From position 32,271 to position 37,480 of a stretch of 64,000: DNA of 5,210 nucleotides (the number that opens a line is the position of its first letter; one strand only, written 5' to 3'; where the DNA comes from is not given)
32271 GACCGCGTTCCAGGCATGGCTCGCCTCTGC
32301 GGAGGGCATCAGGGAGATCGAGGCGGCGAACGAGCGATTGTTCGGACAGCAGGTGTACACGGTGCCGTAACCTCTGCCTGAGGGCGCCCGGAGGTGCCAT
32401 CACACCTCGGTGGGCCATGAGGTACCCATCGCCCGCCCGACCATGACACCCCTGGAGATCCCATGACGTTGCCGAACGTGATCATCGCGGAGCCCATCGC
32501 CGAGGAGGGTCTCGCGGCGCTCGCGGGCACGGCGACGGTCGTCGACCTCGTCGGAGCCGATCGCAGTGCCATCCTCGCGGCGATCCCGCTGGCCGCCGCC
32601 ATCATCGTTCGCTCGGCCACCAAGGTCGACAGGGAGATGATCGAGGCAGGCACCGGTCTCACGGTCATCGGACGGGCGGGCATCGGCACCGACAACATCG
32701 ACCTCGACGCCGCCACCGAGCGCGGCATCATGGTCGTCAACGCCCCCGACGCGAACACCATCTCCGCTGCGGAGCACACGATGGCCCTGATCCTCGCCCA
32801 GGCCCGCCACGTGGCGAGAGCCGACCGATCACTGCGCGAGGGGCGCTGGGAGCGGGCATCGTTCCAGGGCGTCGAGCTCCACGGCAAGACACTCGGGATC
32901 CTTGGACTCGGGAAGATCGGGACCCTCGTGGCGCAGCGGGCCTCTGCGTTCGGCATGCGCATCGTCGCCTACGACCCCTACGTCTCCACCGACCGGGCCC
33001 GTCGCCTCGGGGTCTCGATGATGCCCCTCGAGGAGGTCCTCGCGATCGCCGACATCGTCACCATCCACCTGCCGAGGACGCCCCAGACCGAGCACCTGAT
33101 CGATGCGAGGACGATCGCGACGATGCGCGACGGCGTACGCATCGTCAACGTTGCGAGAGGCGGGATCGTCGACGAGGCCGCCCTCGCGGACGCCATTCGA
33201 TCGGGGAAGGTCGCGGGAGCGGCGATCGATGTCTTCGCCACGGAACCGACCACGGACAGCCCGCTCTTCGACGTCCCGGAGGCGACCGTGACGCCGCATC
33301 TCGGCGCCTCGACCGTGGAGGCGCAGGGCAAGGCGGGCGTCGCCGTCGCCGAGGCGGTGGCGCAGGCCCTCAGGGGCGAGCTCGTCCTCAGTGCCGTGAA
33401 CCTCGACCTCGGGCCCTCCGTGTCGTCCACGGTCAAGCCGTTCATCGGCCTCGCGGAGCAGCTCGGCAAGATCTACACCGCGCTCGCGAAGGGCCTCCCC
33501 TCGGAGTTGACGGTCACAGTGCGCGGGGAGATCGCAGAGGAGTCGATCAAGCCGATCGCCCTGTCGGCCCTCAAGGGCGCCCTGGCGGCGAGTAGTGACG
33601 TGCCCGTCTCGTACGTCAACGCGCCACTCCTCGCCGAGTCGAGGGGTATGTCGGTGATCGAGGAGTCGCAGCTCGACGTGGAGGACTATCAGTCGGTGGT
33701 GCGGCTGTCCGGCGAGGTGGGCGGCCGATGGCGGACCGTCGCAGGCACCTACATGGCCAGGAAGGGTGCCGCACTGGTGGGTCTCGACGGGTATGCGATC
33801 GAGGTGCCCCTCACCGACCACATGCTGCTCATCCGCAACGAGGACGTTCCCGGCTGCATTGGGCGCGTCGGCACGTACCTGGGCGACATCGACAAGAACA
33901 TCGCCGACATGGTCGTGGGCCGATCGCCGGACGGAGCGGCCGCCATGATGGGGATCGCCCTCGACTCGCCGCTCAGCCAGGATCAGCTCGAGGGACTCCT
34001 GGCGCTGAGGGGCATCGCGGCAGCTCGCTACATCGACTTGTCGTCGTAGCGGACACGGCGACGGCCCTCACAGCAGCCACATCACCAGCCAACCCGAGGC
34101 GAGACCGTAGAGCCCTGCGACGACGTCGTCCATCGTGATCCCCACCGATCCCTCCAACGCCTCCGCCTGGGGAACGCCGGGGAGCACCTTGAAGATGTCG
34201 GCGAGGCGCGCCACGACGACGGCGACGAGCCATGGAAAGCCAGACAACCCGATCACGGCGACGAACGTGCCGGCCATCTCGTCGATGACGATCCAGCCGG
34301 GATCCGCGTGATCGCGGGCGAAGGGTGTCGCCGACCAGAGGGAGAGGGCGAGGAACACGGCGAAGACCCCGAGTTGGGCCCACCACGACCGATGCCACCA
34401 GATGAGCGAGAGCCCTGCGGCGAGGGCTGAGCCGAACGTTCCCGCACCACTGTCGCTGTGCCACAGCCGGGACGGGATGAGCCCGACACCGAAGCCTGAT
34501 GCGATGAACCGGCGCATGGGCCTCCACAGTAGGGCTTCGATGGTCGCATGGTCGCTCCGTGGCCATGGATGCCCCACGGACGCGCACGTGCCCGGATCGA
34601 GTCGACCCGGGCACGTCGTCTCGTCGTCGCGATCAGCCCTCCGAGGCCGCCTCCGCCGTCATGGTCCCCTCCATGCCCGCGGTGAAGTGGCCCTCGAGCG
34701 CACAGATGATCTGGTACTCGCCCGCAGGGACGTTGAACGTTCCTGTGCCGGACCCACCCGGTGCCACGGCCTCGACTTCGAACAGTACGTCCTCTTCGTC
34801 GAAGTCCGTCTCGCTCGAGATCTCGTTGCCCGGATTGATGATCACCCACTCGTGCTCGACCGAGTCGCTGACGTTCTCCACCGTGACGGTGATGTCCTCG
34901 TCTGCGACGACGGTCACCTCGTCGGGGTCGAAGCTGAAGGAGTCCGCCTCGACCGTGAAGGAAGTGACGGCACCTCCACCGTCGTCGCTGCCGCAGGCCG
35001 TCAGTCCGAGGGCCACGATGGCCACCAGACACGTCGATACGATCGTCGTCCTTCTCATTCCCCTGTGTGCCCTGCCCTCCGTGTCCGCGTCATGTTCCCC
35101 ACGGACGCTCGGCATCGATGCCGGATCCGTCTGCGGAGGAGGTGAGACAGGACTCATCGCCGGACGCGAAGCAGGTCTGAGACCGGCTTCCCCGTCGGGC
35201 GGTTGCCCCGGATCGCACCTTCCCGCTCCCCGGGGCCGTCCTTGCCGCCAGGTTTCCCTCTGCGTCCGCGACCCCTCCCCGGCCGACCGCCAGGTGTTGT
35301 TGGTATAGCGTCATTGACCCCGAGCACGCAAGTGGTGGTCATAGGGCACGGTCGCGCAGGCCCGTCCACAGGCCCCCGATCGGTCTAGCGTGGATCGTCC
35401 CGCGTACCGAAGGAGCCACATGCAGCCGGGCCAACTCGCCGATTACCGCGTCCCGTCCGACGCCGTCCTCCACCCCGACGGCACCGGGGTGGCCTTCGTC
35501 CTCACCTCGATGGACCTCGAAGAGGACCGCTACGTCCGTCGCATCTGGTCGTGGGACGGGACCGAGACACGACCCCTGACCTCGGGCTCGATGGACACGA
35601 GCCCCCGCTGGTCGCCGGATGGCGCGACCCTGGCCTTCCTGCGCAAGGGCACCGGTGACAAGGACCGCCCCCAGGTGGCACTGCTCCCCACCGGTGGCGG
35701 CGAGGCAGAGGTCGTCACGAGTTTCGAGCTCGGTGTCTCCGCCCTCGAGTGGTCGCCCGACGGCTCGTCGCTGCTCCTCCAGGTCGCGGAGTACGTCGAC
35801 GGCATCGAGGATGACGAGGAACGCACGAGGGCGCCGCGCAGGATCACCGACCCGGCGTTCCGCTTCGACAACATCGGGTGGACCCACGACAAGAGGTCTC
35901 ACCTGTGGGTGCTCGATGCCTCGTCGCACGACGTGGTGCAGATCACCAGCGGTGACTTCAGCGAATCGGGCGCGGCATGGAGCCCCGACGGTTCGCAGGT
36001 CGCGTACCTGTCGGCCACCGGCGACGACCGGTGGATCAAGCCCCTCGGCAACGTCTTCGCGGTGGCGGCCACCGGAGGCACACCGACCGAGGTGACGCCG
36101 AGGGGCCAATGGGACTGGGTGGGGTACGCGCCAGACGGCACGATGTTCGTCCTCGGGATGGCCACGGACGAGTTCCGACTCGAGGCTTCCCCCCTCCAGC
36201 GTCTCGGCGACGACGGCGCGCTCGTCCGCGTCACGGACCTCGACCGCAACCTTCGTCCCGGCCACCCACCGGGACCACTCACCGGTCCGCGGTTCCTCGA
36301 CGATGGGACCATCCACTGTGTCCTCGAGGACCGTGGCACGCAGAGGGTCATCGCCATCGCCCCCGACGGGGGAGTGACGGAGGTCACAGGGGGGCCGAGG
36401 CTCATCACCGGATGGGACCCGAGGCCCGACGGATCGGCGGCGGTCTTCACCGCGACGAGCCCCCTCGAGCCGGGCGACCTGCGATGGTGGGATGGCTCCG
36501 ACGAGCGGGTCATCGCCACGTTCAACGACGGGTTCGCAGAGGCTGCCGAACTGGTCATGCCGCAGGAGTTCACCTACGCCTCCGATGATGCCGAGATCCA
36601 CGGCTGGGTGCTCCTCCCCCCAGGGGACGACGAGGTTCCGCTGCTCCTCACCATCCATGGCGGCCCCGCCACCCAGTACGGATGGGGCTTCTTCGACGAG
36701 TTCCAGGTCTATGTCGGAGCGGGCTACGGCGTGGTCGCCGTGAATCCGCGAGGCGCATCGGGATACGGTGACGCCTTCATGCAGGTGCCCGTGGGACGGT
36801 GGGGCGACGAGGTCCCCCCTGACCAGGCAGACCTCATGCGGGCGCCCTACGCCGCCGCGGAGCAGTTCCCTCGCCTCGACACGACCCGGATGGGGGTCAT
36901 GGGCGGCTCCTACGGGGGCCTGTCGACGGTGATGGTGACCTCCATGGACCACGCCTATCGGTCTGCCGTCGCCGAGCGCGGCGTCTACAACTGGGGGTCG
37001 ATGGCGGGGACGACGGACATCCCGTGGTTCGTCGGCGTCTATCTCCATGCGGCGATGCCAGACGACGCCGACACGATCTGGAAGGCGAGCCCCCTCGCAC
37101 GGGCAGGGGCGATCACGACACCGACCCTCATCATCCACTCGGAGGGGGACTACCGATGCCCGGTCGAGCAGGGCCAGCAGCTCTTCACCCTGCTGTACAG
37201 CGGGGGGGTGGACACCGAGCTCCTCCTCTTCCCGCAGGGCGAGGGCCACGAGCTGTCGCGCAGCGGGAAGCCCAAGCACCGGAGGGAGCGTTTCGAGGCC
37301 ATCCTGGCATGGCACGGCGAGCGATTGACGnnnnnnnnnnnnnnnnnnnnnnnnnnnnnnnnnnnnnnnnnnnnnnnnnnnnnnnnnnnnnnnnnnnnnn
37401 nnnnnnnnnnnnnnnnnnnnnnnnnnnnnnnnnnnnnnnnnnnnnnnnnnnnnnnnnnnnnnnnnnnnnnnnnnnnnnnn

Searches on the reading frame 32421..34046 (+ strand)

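Call 19: search_protein_families(library=pfam, proteins=[window:32421-34046:+], max_evalue=0.0001)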
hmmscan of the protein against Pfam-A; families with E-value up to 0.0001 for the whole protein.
window:32421-34046:+ (542 aa): 3 families
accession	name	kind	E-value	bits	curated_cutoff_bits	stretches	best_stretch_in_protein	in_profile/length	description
PF02826.25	2-Hacid_dh_C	-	4.2e-63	212.4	25.1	1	121-295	1-178/178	D-isomer specific 2-hydroxyacid dehydrogenase, NAD binding domain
PF00389.36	2-Hacid_dh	-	6.1e-33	113.8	24.6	1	20-327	1-134/134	D-isomer specific 2-hydroxyacid dehydrogenase, catalytic domain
PF19304.4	PGDH_inter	-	3e-21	76.2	27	1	338-453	2-116/119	D-3-phosphoglycerate dehydrogenase intervening domain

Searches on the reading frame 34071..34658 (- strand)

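Call 19: search_protein_families(library=pfam, proteins=[window:34071-34658:-], max_evalue=0.0001)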
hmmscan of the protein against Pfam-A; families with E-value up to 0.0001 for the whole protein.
window:34071-34658:- (196 aa): 1 family
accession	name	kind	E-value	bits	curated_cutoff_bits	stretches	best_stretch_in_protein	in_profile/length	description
PF04608.18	PgpA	-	3.5e-22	79.3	28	1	51-191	1-139/141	Phosphatidylglycerophosphatase A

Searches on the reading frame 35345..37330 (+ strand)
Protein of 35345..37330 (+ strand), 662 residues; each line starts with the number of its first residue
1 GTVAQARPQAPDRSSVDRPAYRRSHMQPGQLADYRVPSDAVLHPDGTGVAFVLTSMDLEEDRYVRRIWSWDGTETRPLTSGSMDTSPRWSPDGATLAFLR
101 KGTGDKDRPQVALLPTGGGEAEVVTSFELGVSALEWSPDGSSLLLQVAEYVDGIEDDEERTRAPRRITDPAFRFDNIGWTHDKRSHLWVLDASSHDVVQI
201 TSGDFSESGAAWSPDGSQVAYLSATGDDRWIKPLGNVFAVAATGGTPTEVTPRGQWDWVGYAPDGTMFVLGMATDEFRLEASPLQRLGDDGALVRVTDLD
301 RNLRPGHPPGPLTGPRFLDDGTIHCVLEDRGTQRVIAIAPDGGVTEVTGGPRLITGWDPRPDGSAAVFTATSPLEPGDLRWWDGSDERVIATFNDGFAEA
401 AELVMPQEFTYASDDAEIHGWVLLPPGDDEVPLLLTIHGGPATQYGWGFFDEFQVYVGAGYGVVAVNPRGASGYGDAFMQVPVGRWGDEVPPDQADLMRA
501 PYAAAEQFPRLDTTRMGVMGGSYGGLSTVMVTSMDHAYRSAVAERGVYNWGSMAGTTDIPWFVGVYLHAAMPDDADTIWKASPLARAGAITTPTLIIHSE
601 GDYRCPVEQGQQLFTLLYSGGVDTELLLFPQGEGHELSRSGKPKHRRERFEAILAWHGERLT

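Call 17: search_protein_families(library=pfam, proteins=[window:35345-37330:+], max_evalue=0.0001)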
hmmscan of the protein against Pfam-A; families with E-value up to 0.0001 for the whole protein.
window:35345-37330:+ (662 aa): 5 families
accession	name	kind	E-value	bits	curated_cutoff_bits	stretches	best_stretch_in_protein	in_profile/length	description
PF00326.27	Peptidase_S9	-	1.2e-38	133.2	22.6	1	447-659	1-208/213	Prolyl oligopeptidase family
PF07676.18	PD40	-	4.4e-11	42.9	20.9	1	75-105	2-33/38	WD40-like Beta Propeller Repeat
PF05448.18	AXE1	-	3.3e-06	26.5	21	0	411-477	61-126/321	Acetyl xylan esterase (AXE1)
PF00930.27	DPPIV_N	-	2e-05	23.9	22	0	179-259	17-94/354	Dipeptidyl peptidase IV (DPP IV) N-terminal region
PF25174.1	Beta-prop_THOC3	-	3.2e-05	23.5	305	0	61-146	68-147/272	THOC3 beta-propeller domain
